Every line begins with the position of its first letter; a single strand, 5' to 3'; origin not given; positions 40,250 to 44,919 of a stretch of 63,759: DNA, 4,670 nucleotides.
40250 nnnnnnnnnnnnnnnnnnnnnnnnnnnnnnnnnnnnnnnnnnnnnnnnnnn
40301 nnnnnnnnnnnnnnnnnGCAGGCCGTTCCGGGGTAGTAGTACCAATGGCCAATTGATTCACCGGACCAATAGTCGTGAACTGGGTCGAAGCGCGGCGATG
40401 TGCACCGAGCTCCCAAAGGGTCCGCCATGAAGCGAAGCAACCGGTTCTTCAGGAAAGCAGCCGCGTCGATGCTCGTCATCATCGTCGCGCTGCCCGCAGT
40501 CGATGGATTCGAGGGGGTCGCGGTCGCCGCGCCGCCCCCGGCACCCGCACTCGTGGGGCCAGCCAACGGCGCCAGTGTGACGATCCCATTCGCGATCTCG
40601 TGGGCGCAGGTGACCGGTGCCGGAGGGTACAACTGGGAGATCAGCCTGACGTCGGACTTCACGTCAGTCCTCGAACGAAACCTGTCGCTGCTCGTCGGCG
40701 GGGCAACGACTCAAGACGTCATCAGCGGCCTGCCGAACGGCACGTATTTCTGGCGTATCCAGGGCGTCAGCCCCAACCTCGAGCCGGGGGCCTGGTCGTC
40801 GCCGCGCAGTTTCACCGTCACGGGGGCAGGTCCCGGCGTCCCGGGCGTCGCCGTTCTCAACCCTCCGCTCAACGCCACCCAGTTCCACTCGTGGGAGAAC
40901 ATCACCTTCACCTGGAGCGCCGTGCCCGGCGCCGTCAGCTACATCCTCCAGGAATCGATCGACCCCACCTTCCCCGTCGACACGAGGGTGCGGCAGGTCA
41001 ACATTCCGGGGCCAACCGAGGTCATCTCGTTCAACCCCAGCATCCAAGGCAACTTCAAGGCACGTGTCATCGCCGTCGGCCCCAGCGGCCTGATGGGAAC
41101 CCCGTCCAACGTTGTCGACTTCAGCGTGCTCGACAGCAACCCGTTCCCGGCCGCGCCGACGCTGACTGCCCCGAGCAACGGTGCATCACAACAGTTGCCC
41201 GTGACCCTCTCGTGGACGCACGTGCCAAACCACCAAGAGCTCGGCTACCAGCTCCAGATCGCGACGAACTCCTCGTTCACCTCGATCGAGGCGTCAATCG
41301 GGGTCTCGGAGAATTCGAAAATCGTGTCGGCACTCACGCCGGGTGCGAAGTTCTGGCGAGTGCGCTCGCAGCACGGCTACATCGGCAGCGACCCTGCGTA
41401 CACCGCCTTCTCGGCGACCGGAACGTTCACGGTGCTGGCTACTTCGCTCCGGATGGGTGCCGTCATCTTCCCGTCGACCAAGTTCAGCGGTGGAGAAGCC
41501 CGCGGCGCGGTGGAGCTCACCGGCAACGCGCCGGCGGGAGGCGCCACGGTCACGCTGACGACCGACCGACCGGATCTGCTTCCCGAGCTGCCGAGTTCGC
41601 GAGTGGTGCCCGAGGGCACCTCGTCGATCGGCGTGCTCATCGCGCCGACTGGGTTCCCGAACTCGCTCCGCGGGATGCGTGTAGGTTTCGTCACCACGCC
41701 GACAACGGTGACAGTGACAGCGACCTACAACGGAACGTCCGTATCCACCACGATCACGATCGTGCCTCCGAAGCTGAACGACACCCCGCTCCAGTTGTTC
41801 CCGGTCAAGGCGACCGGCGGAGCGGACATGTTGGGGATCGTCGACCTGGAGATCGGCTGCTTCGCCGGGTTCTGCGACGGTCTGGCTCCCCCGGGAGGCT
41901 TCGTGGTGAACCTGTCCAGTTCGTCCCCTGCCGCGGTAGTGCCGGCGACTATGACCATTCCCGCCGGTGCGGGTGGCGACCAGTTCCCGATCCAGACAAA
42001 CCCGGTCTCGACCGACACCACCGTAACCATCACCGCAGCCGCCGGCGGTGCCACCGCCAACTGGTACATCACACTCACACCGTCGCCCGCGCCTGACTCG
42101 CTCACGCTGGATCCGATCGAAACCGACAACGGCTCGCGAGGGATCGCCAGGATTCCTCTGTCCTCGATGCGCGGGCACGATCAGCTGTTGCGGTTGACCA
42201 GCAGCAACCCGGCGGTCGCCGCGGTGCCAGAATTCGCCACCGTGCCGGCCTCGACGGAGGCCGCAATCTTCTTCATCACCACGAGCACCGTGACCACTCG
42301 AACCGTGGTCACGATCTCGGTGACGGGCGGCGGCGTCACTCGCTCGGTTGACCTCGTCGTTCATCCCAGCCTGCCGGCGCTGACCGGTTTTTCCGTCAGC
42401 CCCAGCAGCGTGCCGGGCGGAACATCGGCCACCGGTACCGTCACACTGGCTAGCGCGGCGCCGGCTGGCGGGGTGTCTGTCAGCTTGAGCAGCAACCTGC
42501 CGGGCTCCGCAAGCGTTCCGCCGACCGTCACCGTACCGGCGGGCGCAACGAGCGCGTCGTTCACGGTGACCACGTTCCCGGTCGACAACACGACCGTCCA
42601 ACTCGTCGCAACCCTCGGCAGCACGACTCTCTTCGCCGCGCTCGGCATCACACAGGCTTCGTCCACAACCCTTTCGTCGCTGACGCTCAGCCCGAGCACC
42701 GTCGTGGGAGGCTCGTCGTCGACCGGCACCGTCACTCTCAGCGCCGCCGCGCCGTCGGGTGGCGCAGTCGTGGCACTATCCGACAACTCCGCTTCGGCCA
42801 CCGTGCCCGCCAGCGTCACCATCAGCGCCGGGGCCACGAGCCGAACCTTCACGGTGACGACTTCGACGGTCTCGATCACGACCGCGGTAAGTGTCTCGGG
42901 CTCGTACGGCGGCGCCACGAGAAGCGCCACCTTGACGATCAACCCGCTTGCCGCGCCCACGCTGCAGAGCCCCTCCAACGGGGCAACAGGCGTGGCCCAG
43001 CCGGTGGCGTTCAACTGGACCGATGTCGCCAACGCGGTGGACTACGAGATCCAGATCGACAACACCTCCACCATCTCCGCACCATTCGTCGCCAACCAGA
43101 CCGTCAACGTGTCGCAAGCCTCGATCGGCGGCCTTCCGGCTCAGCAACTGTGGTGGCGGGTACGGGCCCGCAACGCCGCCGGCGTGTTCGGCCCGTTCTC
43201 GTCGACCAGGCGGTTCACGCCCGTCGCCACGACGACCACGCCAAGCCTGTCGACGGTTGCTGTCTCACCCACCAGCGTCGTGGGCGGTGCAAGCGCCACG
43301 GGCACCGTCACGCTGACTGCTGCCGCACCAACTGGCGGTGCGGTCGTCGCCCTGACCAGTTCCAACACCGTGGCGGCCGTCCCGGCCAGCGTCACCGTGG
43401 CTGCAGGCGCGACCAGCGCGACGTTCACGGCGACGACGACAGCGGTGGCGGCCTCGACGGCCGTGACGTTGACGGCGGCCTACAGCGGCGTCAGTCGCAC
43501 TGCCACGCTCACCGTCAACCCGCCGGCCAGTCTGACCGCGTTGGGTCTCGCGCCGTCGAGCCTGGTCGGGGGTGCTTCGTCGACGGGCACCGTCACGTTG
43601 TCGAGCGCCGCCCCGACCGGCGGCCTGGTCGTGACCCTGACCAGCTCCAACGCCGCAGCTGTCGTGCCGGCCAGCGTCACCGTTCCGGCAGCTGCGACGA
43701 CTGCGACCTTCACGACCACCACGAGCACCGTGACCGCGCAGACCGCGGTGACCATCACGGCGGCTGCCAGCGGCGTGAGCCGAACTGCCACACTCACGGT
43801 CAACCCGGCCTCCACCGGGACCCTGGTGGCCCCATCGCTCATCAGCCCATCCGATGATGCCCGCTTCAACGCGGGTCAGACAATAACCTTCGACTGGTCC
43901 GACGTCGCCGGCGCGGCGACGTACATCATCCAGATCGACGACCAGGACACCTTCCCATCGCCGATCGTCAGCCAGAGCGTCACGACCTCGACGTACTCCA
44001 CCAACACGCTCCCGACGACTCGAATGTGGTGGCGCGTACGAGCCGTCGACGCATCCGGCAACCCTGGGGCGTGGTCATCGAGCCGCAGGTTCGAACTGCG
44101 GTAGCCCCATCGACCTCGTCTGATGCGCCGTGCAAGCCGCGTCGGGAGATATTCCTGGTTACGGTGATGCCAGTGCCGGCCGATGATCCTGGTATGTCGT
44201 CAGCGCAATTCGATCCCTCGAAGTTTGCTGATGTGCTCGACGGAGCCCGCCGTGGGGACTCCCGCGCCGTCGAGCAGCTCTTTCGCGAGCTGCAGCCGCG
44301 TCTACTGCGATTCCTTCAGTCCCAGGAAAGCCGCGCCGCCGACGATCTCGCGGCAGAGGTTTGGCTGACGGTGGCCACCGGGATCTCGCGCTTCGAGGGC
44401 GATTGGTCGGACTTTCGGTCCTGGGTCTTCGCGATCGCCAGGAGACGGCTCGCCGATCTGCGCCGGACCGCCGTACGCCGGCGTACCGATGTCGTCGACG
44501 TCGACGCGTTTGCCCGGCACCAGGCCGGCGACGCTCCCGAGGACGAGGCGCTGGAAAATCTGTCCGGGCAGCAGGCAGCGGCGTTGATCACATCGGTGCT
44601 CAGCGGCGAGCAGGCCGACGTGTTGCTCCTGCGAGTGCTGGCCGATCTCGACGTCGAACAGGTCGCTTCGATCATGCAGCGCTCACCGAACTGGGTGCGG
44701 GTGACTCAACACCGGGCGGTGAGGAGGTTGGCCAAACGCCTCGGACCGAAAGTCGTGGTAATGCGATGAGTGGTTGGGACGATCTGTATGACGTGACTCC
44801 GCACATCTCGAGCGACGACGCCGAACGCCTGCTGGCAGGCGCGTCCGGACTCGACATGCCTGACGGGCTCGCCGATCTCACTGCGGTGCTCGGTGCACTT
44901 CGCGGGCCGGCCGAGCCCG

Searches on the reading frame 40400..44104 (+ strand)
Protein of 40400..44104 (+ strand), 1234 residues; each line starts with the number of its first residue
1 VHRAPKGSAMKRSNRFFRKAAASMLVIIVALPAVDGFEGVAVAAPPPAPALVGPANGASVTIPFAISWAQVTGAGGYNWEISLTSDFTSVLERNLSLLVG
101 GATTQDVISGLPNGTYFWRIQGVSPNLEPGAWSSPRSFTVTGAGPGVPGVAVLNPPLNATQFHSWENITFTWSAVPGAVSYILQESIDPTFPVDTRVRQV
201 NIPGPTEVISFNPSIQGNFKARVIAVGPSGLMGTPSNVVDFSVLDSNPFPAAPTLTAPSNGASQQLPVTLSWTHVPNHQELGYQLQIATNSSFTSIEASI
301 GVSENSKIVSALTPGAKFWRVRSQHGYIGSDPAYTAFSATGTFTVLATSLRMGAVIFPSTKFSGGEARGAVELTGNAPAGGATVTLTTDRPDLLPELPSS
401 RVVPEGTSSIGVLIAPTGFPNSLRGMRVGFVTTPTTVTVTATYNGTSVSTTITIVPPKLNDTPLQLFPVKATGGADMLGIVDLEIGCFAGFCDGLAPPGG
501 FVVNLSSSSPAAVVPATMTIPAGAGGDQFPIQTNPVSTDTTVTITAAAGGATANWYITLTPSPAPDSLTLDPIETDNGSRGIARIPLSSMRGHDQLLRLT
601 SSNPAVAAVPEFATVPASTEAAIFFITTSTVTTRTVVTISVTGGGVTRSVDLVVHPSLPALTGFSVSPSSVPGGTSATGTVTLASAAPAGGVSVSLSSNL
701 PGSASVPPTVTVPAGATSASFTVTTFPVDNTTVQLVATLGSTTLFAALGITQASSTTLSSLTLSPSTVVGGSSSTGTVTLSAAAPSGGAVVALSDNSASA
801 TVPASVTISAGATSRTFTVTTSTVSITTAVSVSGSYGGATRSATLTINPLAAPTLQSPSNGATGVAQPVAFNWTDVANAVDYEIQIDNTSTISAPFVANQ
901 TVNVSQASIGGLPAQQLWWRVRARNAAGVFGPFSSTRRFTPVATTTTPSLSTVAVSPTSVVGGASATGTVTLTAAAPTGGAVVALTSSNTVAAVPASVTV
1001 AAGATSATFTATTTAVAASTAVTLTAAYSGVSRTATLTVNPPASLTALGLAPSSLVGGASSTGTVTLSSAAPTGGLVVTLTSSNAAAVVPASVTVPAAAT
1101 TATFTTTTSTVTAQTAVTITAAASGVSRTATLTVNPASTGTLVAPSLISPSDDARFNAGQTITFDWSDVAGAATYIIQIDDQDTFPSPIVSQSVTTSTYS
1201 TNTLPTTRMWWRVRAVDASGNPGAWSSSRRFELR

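Call 9: search_protein_families(library=pfam, proteins=[window:40400-44104:+], max_evalue=0.001)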
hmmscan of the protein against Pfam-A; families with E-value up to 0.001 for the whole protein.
window:40400-44104:+ (1234 aa): 2 families
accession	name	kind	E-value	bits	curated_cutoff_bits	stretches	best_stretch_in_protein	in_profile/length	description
PF25788.1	Ig_Rha78A_N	-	6.2e-07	30.1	27.4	0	1192-1232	60-100/105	Rha78A-like, N-terminal immunoglobulin domain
PF24421.1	Ig_J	-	2.9e-05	24.6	29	0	875-935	36-96/104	Tip attachment protein J, Ig-like domain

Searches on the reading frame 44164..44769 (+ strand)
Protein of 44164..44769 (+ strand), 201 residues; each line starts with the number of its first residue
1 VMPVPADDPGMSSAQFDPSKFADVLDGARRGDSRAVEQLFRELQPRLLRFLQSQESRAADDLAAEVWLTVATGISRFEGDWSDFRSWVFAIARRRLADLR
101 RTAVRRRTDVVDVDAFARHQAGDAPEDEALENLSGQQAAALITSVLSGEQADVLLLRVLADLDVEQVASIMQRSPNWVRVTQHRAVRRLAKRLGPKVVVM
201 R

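Call 24: search_protein_families(library=pfam, proteins=[window:44164-44769:+], max_evalue=0.001)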
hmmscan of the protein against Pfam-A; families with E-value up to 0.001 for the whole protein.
window:44164-44769:+ (201 aa): 4 families
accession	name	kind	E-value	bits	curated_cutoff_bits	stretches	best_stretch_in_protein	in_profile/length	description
PF04542.20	Sigma70_r2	-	1.8e-08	34.5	24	1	39-105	1-70/71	Sigma-70 region 2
PF08281.18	Sigma70_r4_2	-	4.7e-07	29.8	25.7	1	146-189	11-54/54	Sigma-70, region 4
PF04545.22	Sigma70_r4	-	6.1e-05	22.9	24.1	1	145-190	4-49/50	Sigma-70, region 4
PF07638.17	Sigma70_ECF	-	0.00011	22.6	21.1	1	19-178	2-168/185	ECF sigma factor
